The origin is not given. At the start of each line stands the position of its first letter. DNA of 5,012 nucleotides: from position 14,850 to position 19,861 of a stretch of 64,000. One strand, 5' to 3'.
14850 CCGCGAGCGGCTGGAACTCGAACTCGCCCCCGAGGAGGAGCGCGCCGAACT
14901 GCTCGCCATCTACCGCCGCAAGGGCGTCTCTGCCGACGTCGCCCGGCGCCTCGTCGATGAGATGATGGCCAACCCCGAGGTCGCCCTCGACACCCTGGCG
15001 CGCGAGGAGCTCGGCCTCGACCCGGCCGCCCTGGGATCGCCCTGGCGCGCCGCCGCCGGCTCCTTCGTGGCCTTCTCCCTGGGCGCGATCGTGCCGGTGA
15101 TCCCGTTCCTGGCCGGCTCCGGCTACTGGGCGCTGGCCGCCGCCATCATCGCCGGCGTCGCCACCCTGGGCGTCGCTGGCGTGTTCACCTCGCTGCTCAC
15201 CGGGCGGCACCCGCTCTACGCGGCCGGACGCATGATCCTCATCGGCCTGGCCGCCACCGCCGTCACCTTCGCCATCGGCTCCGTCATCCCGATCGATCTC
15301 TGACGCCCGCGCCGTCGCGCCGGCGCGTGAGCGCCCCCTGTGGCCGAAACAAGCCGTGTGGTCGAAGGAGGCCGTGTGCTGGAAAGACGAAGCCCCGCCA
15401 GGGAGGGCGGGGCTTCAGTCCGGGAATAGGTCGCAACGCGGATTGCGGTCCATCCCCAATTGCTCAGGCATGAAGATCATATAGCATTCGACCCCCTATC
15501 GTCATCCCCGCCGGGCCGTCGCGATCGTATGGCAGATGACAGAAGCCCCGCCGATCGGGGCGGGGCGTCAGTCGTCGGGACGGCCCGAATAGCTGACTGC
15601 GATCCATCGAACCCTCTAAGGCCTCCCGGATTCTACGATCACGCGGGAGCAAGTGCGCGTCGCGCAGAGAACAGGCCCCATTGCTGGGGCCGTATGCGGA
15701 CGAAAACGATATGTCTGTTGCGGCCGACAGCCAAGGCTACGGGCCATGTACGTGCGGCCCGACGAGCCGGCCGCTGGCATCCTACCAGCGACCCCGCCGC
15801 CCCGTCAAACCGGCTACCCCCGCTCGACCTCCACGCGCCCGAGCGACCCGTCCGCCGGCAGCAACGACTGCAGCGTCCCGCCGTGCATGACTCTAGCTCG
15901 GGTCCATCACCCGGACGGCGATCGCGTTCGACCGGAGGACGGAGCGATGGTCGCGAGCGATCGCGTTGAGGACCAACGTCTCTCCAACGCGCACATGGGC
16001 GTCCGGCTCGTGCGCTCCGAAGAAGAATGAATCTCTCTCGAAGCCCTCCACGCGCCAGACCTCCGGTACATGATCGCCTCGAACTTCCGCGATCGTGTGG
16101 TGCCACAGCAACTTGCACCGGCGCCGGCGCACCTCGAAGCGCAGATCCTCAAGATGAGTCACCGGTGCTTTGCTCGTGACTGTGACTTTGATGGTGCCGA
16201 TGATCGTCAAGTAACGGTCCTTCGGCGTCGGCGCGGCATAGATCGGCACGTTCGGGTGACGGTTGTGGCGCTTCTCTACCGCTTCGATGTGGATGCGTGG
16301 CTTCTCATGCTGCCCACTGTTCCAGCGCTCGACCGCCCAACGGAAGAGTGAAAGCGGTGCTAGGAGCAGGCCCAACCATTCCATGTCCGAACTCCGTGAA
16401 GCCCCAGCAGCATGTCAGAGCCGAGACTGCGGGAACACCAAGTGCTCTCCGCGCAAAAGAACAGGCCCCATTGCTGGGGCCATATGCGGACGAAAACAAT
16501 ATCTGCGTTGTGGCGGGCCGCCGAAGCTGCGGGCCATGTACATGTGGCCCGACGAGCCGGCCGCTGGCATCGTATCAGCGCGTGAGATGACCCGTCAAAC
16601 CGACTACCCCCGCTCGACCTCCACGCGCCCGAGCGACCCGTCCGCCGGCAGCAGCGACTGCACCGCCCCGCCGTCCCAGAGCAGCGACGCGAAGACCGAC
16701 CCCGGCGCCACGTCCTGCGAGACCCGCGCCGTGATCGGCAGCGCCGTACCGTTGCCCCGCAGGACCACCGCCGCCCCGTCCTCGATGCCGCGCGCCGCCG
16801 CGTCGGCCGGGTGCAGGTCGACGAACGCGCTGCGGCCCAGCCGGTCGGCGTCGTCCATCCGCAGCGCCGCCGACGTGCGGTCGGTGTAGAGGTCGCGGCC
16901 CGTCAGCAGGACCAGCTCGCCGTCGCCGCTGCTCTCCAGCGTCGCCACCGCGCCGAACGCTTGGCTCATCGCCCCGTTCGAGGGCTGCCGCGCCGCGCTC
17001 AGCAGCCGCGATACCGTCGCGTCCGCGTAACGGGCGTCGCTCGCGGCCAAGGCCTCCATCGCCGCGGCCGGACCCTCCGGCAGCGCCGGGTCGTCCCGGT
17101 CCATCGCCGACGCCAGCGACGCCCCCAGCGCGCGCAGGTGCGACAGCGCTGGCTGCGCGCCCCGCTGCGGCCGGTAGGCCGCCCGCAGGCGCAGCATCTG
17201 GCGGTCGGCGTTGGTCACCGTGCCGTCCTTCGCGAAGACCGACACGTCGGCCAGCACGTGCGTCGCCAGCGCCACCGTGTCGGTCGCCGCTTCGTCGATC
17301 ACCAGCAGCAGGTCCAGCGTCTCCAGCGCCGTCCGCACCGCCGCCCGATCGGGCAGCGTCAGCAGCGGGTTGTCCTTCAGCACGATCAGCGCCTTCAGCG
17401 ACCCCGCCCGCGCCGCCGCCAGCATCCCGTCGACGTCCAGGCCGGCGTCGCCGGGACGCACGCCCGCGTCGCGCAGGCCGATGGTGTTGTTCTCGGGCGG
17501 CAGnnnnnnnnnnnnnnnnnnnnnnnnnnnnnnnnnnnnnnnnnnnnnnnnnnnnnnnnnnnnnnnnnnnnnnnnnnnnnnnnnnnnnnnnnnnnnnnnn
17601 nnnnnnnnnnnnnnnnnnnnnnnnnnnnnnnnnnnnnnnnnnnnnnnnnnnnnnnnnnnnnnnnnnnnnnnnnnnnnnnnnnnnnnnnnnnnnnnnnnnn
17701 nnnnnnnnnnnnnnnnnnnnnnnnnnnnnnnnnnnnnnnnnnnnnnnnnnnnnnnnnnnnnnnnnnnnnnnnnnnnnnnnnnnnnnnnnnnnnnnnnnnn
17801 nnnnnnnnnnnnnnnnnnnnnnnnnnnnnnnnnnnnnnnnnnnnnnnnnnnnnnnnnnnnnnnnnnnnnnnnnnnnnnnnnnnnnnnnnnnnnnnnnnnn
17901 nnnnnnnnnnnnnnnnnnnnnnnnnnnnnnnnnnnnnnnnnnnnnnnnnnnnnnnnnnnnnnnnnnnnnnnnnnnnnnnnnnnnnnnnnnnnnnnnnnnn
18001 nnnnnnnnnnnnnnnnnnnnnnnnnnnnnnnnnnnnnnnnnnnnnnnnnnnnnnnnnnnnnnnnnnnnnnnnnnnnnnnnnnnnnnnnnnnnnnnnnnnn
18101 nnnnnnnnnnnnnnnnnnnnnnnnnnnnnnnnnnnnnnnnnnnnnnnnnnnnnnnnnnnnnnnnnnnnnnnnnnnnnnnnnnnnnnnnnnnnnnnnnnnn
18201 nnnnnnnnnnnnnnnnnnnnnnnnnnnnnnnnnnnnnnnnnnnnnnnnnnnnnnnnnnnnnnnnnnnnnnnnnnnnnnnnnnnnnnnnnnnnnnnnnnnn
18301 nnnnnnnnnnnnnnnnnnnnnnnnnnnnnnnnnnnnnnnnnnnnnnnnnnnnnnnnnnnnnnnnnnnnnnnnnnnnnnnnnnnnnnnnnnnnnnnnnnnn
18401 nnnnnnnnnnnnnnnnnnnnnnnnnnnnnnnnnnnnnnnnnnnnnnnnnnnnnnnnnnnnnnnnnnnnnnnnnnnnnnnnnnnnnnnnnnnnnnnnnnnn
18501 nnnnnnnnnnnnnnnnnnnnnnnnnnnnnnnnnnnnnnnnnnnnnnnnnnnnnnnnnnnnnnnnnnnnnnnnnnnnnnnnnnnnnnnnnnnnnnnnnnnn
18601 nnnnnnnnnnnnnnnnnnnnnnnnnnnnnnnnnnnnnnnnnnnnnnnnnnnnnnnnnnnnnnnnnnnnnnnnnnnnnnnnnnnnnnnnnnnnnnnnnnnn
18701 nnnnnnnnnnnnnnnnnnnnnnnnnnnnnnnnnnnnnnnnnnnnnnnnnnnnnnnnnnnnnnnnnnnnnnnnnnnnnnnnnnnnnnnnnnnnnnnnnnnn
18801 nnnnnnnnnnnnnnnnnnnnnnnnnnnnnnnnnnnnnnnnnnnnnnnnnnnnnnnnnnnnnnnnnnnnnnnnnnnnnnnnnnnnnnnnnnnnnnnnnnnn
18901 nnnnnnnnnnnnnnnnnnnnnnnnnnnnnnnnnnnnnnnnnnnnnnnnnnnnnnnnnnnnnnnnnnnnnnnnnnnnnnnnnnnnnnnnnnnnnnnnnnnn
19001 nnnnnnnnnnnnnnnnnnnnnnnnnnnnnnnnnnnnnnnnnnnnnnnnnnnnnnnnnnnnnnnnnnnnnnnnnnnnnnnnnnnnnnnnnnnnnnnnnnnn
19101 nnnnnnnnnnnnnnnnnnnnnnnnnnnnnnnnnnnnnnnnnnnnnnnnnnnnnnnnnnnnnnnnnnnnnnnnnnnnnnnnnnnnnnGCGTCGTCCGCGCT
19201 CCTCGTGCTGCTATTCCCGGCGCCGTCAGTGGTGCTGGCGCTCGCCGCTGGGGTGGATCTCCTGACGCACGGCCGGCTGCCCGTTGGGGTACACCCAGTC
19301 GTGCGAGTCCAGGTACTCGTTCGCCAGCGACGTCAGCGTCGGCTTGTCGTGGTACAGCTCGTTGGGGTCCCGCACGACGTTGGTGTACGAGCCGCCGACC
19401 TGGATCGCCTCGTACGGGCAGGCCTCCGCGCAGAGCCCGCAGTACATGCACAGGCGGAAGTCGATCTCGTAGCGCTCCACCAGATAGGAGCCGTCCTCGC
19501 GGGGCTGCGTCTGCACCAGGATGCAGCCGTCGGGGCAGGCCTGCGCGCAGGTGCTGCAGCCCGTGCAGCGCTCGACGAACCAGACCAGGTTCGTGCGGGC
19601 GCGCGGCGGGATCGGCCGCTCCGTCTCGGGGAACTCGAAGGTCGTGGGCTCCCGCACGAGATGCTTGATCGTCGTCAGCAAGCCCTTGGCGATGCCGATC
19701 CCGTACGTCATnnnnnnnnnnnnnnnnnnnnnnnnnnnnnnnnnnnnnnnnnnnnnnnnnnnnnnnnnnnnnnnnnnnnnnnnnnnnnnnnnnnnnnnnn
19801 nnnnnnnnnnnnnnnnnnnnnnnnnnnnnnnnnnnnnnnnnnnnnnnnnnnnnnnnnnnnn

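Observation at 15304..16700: Low-GC 163-aa ORF bracketed by 217-bp direct repeats that duplicate the 3' end of the nuoG-like gene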

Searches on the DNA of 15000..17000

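Call 7: search_rna_families(source=window, start=15000, end=17000, threshold=evalue, max_evalue=1)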
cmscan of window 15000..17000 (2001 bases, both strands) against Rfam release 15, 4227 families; matches with E-value up to 1: 4.
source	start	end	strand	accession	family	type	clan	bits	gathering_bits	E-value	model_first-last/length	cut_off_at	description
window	15712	15803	-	RF02935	che1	Gene; sRNA;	-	23.6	54.1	0.86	1-91/91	no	che1 RNA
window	15381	15447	-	RF01772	rnk_pseudo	Cis-reg; leader;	-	23.3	55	0.43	1-108/108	no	Pseudomonas rnk leader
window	15546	15588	+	RF01068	Guanidine-II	Cis-reg; riboswitch;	-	18.5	32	0.81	1-48/48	no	Guanidine-II riboswitch aptamer (mini-ykkC)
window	15332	15418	+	RF00223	IRES_Bip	Cis-reg; IRES;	-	12.6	40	0.45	1-263/263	no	bip internal ribosome entry site (IRES)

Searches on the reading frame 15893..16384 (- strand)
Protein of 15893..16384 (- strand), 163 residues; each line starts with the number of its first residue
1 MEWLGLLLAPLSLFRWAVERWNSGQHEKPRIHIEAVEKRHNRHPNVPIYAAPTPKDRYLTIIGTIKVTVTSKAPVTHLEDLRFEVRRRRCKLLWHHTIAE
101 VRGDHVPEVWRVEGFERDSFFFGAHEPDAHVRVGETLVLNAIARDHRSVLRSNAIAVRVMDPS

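Call 6: search_protein_families(library=pfam, proteins=[window:15893-16384:-], max_evalue=0.01)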
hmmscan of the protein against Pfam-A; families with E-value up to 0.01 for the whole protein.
window:15893-16384:- (163 aa): 0 families

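Call 12: find_homologous_proteins(query=window:15893-16384:-, max_evalue=0.01)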
Query window:15893-16384:- (163 aa): 2 proteins with E <= 0.01 among 32 candidates.
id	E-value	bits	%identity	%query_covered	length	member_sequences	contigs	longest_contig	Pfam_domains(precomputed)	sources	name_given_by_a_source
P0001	3.5e-106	370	100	100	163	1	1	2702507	-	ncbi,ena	-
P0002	2.3e-82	293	84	94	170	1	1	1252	-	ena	-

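Call 14: find_encoding_contigs(protein=P0002, flank=10000)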
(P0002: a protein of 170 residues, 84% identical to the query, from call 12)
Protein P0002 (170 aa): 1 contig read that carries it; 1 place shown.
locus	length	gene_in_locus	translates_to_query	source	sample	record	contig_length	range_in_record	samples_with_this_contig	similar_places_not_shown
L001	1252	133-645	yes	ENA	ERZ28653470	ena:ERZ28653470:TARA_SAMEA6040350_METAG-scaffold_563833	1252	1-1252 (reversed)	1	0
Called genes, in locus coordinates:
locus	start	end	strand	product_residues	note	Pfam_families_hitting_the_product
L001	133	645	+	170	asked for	-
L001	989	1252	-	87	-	?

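Call 15: find_encoding_contigs(protein=P0001, flank=3000, max_places=3)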
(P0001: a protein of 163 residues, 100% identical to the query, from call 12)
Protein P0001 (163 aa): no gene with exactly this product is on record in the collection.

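Call 33: search_protein_families(library=pfam, proteins=[window:15893-16384:-], max_evalue=1)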
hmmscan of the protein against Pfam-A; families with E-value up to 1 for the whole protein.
window:15893-16384:- (163 aa): 0 families

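Call 34: search_protein_families(library=padloc, proteins=[window:15893-16384:-], max_evalue=1)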
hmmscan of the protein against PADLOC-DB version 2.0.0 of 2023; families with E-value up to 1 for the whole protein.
window:15893-16384:- (163 aa): 0 families

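Call 35: search_protein_families(library=phrogs, proteins=[window:15893-16384:-], max_evalue=1)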
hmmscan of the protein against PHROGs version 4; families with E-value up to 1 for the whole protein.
window:15893-16384:- (163 aa): 0 families

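Call 42: predict_structure(alignment_id=A3)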
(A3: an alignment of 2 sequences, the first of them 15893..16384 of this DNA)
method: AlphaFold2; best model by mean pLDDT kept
length: 163 residues; sequences in the alignment: 2
mean_pLDDT: 51.1   pTM: 0.43
mean pLDDT of the five models: 51.1, 47.3, 45.4, 37.1, 36.5
residues with pLDDT >= 90: 0; 70-90: 0; 50-70: 100; < 50: 63
segments of 3 or more residues with pLDDT < 50: 23-57, 88-92, 146-163
pLDDT, mean of each block of 10 residues (from residue 1): 54 56 41 39 37 46 58 58 54 52 56 54 56 63 51 45 40
secondary structure, 60 per line:
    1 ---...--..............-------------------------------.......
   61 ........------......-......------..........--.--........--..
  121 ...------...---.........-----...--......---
elements in order: H9-22 H54-58 E59-68 E75-77 E82-87 E97-103 E109-116 E119-123 E130-132 E136-144 E155-160

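Call 47: search_protein_representatives(protein=window:15893-16384:-)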
Query: 163 residues. Proteins with E-value up to 0.001 (for the whole library): 2; up to 1e-10: 1; up to 1e-30: 1. The best 2 are listed.
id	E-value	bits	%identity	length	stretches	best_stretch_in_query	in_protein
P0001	1.1e-106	370.1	100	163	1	1-163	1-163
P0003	6.6e-04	35.7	27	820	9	102-150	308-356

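Call 49: search_protein_families(library=pfam, proteins=[P0003], max_evalue=0.01)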
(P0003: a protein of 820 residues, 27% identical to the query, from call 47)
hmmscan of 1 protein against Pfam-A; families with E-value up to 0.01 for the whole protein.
P0003 (820 aa): 8 families
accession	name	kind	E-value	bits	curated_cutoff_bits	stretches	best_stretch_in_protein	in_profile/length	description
PF16557.11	CUTL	-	6.2e-31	107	25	0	58-90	2-34/72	CUT1-like DNA-binding domain of SATB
PF18263.7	MCM6_C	-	2.5e-16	60.2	23.7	0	71-89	59-77/107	MCM6 C-terminal winged-helix domain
PF20705.2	DUF6821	-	2.2e-14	54.1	27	0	36-65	110-137/174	Family of unknown function (DUF6821)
PF10691.14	DUF2497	-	4.1e-14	53.2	27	0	61-83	29-51/75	Protein of unknown function (DUF2497)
PF00816.26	Histone_HNS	-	1.9e-09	37.5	25.6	0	22-37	7-22/38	H-NS histone C-terminal domain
PF09179.16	TilS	-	0.0012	19.5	21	0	73-92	13-32/67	TilS substrate binding domain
PF19944.4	DUF6406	-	0.0049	17.5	26.9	0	52-71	60-81/84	Family of unknown function (DUF6406)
PF08358.15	Flexi_CP_N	-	0.0063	16.9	21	0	56-73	4-21/52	Carlavirus coat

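Call 64: search_dna_similar(query=window:15893-16384:-, collection=phages, mode=protein, max_evalue=0.01)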
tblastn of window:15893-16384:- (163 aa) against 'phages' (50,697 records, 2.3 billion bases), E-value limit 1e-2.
No match.

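Call 65: search_dna_similar(query=window:15893-16384:-, collection=plasmids, mode=protein, max_evalue=0.01)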
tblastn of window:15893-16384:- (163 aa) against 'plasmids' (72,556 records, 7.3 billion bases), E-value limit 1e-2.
No match.

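Call 67: find_related_loci(query=window:15893-16384:-, collection=viral_contigs, flank=5000)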
Query window:15893-16384:- (163 aa) in viral_contigs; peptide patterns used: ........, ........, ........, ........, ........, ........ (x = any residue, [..] = any of these).
No stretch of DNA in the collection matches any of the patterns.

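Call 72: search_protein_families(library=ncbifam, proteins=[window:15893-16384:-], max_evalue=0.00001)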
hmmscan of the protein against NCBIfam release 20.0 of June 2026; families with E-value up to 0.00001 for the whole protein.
window:15893-16384:- (163 aa): 0 families

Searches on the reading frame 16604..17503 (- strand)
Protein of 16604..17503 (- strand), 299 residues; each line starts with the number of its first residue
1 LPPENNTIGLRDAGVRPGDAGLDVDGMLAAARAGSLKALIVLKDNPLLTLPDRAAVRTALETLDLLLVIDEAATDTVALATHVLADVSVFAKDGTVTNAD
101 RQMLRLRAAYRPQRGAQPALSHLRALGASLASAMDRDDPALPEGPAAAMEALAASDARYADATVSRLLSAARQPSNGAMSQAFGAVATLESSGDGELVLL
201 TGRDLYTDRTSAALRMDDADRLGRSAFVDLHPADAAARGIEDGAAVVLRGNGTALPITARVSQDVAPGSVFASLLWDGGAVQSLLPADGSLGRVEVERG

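Call 52: find_related_loci(query=window:16604-17503:-, collection=metagenome_contigs, flank=4000)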
Query window:16604-17503:- (299 aa) in metagenome_contigs; peptide patterns used: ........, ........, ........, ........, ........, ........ (x = any residue, [..] = any of these).
376 stretches matched a pattern; 3 encode a relative of the query (tblastn E <= 1e-3); 3 distinct loci.
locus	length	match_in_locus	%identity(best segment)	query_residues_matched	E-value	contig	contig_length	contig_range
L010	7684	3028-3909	76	1-291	3e-129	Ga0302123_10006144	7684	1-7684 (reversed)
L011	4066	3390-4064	80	1-222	2e-102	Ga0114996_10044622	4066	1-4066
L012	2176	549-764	36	8-77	5e-6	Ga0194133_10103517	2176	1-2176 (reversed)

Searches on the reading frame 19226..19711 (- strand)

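Call 6: search_protein_families(library=pfam, proteins=[window:19226-19711:-], max_evalue=0.01)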
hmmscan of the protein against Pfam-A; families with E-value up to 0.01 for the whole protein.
window:19226-19711:- (161 aa): 14 families
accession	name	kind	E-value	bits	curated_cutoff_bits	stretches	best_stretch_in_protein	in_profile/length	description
PF00037.32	Fer4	-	4e-15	55.4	21.1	2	81-104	1-24/24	4Fe-4S binding domain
PF12838.12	Fer4_7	-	9.3e-11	42.5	27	1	48-102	1-52/52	4Fe-4S dicluster domain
PF13484.11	Fer4_16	-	9.4e-09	36.4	30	2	88-106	2-20/66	4Fe-4S double cluster binding domain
PF12797.12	Fer4_2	-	1.3e-08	34.7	24.5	2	46-60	7-21/22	4Fe-4S binding domain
PF13187.11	Fer4_9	-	3.8e-08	33.7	27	2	48-103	1-52/52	4Fe-4S dicluster domain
PF14697.11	Fer4_21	-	4.5e-08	33.5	35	2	45-64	37-57/59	4Fe-4S dicluster domain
PF13237.11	Fer4_10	-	2.7e-07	30.9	25.5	2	47-99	7-53/53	4Fe-4S dicluster domain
PF12837.12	Fer4_6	-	9.8e-06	25.7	25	1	44-64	4-24/24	4Fe-4S binding domain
PF25160.1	LdpA_Fe-S-bd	-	0.00011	22.3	27.6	0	35-67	14-46/49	LdpA Fe-S cluster-binding domain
PF13183.11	Fer4_8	-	0.00015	22.6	27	0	87-100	4-17/68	4Fe-4S dicluster domain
PF12800.12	Fer4_4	-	0.00088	19.9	24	0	47-62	2-17/17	4Fe-4S binding domain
PF13534.11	Fer4_17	-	0.0013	19.7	22.2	0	48-101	1-59/61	4Fe-4S dicluster domain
PF12798.12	Fer4_3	-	0.0017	19.5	27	0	88-102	1-15/15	4Fe-4S binding domain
PF13459.11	Fer4_15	-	0.0089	17.1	22.4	0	83-99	3-19/66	4Fe-4S single cluster domain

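Call 72: search_protein_families(library=ncbifam, proteins=[window:19226-19711:-], max_evalue=0.00001)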
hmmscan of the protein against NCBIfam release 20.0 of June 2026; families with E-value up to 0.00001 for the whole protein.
window:19226-19711:- (161 aa): 39 families (the best 25 are shown)
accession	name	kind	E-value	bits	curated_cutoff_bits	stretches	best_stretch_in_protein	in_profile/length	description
TIGR01971.1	NuoI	subfamily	5.9e-29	100.1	113.05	1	10-124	1-119/121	NADH-quinone oxidoreductase, chain I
NF004536.0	PRK05888.1-1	equivalog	1.8e-26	92.5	212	1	7-126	13-137/180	NADH-quinone oxidoreductase subunit NuoI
NF004539.0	PRK05888.1-5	equivalog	4.3e-24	85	225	1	7-127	16-141/162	NADH-quinone oxidoreductase subunit NuoI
NF004538.0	PRK05888.1-4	equivalog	1.6e-23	83.1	135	1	7-133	16-147/162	NADH-quinone oxidoreductase subunit NuoI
NF004537.0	PRK05888.1-3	equivalog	3.1e-22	79.1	163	1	7-147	23-175/204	NADH-quinone oxidoreductase subunit NuoI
NF004540.0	PRK05888.2-1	equivalog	3.2e-22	78.6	215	1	5-122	2-122/139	NADH-quinone oxidoreductase subunit NuoI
NF004542.0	PRK05888.2-3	equivalog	7.1e-20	71.3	248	1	9-116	38-152/203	NADH-quinone oxidoreductase subunit NuoI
NF004544.0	PRK05888.2-6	equivalog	1.5e-18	67.1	457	1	3-115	30-148/220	NADH-quinone oxidoreductase subunit NuoI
NF010590.0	PRK13984.1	equivalog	7e-17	60.8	946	1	13-130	16-134/611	putative oxidoreductase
NF004545.0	PRK05888.3-1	equivalog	3.5e-16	59.3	229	1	5-110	24-130/154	NADH-quinone oxidoreductase subunit NuoI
NF040612.1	F420_dehyd_FpoI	exception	6.8e-16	58.3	180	1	9-113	4-109/135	F420H2 dehydrogenase subunit FpoI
TIGR00403.1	ndhI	equivalog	3.1e-15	56.2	302.35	1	7-131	22-147/183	NAD(P)H-quinone oxidoreductase subunit I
NF006221.0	PRK08348.1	subfamily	3.8e-14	52.5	124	1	12-108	8-97/136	NADH-plastoquinone oxidoreductase subunit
NF009053.0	PRK12387.1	subfamily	2.7e-13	50.1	204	1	22-121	13-108/180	formate hydrogenlyase complex iron-sulfur subunit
NF006076.0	PRK08222.1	equivalog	6.2e-12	45.7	270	1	23-121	14-108/181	hydrogenase 4 subunit H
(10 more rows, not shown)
